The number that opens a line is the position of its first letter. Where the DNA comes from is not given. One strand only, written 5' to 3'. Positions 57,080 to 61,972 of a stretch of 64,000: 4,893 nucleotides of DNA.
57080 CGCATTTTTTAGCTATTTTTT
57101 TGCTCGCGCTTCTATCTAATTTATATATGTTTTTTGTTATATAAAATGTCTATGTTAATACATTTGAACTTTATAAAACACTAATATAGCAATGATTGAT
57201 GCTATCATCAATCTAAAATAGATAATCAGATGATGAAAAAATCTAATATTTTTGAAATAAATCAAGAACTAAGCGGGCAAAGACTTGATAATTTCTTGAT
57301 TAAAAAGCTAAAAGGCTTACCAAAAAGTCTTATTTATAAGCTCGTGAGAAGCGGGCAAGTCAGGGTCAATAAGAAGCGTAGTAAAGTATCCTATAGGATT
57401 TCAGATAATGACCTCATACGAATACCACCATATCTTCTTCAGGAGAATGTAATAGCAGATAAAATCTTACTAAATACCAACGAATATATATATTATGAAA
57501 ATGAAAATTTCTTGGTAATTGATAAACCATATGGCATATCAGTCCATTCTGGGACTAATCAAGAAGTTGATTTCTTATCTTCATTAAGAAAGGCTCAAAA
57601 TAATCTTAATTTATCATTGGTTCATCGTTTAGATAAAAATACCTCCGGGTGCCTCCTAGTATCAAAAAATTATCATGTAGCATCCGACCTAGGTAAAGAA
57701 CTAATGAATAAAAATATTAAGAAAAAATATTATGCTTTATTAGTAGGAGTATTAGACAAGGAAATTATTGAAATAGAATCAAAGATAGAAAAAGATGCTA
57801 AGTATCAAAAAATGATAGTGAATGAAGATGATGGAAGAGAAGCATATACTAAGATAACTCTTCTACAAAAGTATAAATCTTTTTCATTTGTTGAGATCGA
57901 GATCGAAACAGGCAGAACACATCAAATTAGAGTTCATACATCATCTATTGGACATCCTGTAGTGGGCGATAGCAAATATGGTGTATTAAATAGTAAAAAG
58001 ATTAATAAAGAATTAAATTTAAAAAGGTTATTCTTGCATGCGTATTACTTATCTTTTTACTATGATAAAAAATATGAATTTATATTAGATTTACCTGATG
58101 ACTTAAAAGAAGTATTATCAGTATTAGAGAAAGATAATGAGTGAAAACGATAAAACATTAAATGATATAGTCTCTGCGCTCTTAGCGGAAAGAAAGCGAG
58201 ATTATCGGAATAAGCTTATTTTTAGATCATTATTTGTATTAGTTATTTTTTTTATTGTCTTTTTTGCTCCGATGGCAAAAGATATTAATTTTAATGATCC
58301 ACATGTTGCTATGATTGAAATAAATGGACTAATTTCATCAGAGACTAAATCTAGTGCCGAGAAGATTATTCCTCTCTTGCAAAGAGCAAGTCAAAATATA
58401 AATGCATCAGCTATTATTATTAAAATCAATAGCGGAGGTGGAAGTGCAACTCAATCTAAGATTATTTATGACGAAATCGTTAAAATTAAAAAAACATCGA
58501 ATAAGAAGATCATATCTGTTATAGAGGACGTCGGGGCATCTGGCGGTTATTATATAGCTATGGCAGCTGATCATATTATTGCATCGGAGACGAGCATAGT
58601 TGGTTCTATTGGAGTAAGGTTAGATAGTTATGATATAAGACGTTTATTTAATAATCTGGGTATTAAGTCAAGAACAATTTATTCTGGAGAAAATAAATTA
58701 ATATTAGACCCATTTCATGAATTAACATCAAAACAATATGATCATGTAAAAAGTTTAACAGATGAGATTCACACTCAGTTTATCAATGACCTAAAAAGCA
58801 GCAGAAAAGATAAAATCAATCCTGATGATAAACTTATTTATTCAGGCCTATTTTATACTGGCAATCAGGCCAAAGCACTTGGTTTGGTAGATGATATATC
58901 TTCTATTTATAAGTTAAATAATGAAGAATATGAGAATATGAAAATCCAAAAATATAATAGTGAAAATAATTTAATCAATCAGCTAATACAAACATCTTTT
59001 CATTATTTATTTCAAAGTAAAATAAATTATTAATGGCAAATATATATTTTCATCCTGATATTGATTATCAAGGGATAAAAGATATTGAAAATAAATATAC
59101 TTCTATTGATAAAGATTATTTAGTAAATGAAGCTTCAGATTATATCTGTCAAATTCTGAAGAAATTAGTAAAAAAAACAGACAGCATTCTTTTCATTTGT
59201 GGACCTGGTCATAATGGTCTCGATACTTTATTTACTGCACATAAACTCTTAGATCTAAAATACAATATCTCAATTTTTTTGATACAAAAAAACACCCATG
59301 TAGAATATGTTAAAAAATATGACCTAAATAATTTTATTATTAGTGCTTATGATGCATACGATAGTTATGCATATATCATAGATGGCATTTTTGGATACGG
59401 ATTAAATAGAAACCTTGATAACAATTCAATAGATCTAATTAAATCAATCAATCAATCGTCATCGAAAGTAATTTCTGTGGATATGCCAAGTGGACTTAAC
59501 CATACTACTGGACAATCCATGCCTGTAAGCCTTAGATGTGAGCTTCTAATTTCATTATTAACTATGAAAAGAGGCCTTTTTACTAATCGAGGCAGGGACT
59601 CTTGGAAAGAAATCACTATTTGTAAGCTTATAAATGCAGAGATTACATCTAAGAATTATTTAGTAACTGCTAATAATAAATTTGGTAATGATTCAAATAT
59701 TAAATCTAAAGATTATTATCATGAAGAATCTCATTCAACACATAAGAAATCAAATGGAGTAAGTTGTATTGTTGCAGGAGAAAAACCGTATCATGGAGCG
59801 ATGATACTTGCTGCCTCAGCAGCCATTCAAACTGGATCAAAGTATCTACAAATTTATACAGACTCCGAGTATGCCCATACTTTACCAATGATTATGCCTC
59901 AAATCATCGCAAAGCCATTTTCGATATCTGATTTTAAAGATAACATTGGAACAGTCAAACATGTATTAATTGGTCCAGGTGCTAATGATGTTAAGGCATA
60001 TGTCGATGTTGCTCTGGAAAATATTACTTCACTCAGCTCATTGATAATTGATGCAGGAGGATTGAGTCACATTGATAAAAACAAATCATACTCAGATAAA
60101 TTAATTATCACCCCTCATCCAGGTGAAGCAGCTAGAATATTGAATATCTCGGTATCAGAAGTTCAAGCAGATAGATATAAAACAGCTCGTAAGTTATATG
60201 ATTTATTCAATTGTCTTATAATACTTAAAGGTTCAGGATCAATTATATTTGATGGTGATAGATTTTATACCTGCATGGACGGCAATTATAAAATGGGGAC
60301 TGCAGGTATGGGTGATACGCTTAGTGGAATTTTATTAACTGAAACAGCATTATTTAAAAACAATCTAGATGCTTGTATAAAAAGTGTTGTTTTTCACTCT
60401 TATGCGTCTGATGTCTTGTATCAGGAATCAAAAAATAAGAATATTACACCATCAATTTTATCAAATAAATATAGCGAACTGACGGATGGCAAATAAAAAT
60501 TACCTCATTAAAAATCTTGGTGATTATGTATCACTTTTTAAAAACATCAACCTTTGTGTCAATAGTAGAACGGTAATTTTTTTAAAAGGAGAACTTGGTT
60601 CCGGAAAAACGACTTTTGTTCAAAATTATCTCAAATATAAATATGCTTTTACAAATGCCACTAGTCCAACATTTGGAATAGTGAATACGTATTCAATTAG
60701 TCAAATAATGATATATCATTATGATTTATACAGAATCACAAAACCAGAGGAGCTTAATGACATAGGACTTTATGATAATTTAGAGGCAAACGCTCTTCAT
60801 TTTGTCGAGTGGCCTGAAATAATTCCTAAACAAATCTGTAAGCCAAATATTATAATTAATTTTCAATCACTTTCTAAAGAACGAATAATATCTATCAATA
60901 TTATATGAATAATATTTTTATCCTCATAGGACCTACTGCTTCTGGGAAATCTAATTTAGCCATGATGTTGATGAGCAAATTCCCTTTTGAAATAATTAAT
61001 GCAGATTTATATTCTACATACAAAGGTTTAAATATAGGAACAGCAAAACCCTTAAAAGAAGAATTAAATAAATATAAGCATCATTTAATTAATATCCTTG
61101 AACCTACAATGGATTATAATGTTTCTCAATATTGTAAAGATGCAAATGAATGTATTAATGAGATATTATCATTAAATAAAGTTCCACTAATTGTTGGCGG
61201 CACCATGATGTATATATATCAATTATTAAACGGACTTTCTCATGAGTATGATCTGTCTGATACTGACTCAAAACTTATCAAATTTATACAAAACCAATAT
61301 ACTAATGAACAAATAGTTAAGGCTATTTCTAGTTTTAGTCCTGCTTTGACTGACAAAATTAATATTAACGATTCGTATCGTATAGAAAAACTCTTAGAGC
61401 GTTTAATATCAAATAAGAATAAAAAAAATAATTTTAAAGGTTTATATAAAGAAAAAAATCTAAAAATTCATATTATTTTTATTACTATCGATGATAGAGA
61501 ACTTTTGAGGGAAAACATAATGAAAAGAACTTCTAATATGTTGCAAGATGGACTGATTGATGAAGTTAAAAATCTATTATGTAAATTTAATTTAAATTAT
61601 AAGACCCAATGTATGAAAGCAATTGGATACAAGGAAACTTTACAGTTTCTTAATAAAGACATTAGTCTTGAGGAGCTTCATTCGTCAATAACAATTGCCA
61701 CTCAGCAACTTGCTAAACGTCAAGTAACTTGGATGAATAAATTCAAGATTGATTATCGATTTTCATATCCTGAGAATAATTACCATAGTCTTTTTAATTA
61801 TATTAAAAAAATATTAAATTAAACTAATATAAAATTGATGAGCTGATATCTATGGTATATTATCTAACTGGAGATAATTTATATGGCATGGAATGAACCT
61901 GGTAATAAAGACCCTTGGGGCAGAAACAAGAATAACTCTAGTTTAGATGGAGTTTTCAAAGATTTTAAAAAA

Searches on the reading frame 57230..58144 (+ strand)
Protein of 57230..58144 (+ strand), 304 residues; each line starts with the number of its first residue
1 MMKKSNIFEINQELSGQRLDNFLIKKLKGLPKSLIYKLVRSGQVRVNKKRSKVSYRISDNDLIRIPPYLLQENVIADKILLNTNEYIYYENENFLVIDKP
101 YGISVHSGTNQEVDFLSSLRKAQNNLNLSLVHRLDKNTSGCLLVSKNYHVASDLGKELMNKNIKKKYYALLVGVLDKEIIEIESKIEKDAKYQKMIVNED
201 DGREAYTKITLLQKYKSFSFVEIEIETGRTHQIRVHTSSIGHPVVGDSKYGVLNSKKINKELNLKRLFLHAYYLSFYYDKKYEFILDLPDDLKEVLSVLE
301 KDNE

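Call 65: search_protein_families(library=pfam, proteins=[window:57230-58144:+], max_evalue=0.00001)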
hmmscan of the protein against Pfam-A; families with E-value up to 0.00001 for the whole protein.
window:57230-58144:+ (304 aa): 2 families
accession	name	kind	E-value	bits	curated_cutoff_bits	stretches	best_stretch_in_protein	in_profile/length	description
PF00849.27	PseudoU_synth_2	-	1.5e-34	119.9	26.8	1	93-238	1-151/152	RNA pseudouridylate synthase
PF01479.30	S4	-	1.8e-09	37.6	22.8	1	17-63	1-48/48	S4 domain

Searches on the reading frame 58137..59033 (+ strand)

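Call 65: search_protein_families(library=pfam, proteins=[window:58137-59033:+], max_evalue=0.00001)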
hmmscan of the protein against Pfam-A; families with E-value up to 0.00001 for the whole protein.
window:58137-59033:+ (298 aa): 2 families
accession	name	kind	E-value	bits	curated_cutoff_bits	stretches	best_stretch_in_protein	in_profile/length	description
PF01343.23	Peptidase_S49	-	1e-31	110.4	24.9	1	119-263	3-146/154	Peptidase family S49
PF25145.1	NfeD1b_N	-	8.4e-06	25.9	40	0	85-160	26-97/189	NfeD1b, N-terminal domain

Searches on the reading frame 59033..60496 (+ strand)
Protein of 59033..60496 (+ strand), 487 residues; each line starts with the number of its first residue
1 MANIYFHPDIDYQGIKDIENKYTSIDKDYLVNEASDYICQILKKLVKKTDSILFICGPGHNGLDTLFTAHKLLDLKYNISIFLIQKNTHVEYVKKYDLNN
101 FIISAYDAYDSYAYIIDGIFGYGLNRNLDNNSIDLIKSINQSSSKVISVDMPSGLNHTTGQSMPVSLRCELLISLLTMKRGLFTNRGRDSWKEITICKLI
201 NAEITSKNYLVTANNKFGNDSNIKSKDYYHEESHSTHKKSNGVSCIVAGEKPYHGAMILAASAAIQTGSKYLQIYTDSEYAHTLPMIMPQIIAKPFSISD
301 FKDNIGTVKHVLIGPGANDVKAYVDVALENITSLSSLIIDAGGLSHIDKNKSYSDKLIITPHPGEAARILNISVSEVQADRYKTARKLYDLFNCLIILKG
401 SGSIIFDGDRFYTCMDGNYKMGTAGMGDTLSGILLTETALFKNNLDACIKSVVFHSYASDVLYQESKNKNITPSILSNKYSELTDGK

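Call 65: search_protein_families(library=pfam, proteins=[window:59033-60496:+], max_evalue=0.00001)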
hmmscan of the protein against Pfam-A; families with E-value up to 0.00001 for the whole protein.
window:59033-60496:+ (487 aa): 2 families
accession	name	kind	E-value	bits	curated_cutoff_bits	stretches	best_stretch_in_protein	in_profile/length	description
PF01256.23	Carb_kinase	-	6e-42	144.2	27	1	245-474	2-234/242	NAD(P)H-hydrate dehydratase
PF03853.21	YjeF_N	-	7.9e-28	98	24.9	1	30-181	4-169/169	YjeF-related protein N-terminus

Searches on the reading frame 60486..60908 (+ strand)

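Call 65: search_protein_families(library=pfam, proteins=[window:60486-60908:+], max_evalue=0.00001)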
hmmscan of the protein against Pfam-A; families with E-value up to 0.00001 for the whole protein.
window:60486-60908:+ (140 aa): 1 family
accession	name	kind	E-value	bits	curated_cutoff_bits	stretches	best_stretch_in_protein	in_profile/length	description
PF02367.23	TsaE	-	3.6e-29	101.7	26.6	1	15-129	8-121/128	Threonylcarbamoyl adenosine biosynthesis protein TsaE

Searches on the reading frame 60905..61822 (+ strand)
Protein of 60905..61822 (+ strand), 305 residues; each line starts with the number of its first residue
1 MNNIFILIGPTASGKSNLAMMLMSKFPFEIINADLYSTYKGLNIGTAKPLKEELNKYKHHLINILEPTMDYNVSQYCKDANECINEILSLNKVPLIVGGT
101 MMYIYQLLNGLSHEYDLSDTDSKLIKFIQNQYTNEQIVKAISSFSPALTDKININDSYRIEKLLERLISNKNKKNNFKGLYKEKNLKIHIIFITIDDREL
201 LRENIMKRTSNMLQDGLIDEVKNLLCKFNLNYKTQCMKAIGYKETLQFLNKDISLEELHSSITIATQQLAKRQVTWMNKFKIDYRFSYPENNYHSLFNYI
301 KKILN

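Call 65: search_protein_families(library=pfam, proteins=[window:60905-61822:+], max_evalue=0.00001)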
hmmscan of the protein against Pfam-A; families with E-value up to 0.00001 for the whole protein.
window:60905-61822:+ (305 aa): 2 families
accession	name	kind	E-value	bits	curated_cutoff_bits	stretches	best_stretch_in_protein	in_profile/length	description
PF01715.23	IPPT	-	9.3e-65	219.1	23.6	1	38-279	2-242/243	IPP transferase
PF01745.22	IPT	-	9.5e-09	35.4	20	0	3-59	2-58/233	Isopentenyl transferase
